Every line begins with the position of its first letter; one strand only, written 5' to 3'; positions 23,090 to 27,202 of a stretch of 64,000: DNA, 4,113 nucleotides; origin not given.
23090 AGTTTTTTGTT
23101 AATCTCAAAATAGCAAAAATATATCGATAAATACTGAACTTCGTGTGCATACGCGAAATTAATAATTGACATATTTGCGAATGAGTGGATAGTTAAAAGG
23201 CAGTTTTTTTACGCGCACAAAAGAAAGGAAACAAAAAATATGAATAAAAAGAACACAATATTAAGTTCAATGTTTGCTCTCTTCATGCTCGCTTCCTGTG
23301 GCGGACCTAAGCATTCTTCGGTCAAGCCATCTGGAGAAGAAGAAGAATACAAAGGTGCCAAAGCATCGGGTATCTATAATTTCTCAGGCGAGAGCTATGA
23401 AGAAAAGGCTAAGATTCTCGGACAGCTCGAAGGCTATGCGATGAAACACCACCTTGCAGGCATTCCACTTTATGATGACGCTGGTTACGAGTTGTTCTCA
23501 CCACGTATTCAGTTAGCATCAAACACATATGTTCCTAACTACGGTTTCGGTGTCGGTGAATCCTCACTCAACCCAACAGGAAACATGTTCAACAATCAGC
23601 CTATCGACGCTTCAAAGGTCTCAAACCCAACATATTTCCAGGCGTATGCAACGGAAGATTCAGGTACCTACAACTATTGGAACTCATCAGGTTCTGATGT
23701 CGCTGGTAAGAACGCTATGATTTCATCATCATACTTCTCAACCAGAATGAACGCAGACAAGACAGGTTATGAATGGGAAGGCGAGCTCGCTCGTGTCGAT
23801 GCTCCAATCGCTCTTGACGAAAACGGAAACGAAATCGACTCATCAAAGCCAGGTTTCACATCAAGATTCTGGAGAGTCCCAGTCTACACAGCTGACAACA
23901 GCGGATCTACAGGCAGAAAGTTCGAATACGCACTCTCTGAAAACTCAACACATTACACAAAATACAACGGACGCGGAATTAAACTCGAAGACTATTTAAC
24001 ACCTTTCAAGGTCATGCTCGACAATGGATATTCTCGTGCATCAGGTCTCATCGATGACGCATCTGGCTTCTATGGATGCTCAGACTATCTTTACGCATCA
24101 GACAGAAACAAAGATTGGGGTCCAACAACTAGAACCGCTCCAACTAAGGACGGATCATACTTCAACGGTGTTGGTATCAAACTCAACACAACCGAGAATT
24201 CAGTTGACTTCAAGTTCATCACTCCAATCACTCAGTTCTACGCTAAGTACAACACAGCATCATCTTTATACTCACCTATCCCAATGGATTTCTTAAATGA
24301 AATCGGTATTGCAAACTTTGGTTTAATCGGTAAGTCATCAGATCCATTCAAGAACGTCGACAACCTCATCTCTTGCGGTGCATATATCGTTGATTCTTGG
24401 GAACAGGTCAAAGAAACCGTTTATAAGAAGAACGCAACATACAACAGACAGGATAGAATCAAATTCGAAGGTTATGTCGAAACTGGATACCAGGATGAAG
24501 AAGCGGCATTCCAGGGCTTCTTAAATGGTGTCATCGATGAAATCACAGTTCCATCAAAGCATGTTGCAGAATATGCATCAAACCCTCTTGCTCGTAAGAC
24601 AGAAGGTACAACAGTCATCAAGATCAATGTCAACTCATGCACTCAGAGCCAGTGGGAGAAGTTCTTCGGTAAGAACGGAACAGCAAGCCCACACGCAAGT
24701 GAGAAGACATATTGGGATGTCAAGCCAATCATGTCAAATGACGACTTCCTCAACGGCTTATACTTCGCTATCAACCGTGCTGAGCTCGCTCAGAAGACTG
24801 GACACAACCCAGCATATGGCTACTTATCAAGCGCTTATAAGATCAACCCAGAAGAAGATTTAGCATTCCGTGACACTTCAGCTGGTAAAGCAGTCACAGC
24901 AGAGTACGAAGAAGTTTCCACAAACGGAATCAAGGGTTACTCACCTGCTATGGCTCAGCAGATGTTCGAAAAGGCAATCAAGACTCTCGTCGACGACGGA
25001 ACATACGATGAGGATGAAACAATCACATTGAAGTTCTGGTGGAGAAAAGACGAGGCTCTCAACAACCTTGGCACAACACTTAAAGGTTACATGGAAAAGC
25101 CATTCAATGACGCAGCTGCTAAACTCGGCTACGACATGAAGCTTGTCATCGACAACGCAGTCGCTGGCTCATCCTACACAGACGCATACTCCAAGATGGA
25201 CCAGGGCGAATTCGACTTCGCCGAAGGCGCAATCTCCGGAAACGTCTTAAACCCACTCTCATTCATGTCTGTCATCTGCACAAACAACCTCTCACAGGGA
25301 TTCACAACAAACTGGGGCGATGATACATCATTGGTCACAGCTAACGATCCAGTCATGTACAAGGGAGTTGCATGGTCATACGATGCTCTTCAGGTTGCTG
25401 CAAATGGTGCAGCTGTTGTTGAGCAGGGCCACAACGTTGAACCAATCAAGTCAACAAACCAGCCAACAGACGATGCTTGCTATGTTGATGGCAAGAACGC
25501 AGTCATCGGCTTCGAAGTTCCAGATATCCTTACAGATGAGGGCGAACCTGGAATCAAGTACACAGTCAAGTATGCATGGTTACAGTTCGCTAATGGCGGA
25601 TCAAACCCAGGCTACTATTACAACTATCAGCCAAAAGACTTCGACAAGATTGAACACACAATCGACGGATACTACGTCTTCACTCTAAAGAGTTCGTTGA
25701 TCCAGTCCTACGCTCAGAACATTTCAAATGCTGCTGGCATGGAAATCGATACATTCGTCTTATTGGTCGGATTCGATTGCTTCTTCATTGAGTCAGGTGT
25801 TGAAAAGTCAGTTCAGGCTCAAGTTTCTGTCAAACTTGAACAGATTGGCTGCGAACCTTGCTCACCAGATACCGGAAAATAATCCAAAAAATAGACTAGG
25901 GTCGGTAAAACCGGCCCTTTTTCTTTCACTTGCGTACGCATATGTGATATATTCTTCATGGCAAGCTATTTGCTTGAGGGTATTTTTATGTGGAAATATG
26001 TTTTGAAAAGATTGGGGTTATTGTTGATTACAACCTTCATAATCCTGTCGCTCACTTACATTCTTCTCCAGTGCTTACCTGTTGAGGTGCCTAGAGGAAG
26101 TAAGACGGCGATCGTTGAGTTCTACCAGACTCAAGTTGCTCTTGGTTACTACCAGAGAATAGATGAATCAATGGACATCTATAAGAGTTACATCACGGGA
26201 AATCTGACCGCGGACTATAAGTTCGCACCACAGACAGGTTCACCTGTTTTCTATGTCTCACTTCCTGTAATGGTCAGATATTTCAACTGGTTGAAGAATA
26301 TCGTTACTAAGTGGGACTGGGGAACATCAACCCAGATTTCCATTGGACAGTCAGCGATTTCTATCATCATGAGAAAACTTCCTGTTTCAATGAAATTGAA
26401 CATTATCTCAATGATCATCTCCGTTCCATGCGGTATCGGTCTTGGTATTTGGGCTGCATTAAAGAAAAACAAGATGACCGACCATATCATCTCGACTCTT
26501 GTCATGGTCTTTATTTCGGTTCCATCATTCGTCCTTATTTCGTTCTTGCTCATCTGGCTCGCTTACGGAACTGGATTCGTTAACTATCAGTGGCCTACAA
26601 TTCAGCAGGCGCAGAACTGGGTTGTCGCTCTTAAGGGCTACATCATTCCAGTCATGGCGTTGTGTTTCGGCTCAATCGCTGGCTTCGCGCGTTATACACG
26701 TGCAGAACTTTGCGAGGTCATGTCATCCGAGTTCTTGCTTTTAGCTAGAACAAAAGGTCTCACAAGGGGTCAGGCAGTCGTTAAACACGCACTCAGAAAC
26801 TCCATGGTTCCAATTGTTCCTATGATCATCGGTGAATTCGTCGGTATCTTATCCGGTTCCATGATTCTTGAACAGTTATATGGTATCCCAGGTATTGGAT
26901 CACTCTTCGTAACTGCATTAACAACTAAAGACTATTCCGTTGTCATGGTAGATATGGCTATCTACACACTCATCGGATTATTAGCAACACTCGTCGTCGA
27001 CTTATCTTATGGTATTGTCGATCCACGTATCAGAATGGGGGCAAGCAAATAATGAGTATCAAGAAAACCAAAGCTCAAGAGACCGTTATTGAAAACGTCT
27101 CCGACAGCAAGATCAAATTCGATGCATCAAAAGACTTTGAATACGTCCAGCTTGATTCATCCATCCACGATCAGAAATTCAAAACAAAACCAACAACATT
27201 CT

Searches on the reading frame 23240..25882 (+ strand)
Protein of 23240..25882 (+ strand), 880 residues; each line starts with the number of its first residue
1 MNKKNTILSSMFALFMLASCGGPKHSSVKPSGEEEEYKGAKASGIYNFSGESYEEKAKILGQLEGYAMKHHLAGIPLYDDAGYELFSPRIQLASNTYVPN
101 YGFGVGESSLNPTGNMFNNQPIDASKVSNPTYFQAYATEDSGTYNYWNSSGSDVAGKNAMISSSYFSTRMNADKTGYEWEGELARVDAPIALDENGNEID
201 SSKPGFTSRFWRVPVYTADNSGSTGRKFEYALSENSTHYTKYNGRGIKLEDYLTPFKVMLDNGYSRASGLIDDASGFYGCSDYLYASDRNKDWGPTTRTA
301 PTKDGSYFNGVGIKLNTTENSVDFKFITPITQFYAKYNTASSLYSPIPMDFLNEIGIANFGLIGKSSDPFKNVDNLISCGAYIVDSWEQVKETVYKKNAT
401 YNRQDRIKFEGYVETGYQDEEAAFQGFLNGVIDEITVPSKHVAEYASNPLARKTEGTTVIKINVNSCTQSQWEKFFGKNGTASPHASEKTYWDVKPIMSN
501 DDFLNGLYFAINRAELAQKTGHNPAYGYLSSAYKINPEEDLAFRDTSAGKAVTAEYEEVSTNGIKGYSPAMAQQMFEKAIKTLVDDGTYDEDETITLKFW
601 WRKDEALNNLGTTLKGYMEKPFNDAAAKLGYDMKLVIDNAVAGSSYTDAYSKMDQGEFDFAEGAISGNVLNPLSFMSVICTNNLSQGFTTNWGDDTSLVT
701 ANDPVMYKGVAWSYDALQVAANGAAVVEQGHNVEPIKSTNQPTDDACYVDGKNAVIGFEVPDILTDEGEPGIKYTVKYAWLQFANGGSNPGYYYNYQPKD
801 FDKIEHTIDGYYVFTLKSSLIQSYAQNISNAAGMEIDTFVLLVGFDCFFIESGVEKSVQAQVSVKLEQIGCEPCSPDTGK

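Call 17: search_protein_families(library=pfam, proteins=[window:23240-25882:+], max_evalue=0.001)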
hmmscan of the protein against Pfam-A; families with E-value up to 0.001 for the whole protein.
window:23240-25882:+ (880 aa): 1 family
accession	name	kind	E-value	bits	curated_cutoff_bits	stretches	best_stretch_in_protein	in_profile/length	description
PF00496.27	SBP_bac_5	-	2.3e-16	60.3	32.4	1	317-682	71-363/368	Bacterial extracellular solute-binding proteins, family 5 Middle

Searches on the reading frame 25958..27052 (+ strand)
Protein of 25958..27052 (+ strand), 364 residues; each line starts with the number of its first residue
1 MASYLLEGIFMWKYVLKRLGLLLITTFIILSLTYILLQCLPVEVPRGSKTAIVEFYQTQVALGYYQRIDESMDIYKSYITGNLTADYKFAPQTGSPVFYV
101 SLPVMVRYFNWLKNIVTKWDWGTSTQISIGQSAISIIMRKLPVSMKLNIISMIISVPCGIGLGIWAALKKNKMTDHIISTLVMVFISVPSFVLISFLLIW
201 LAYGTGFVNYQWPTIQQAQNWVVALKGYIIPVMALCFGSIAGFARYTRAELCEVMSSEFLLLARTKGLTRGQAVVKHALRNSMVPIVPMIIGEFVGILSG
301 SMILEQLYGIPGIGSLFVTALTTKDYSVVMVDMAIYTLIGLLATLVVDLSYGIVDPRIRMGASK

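Call 17: search_protein_families(library=pfam, proteins=[window:25958-27052:+], max_evalue=0.001)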
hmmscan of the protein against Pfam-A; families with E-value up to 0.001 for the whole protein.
window:25958-27052:+ (364 aa): 2 families
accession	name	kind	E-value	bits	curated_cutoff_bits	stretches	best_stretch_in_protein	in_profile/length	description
PF00528.27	BPD_transp_1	-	7.6e-38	130.5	26.4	1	159-359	1-183/184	Binding-protein-dependent transport system inner membrane component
PF10277.15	Frag1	-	9.9e-05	22.4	30.3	1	108-248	75-184/220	Frag1/DRAM/Sfk1 family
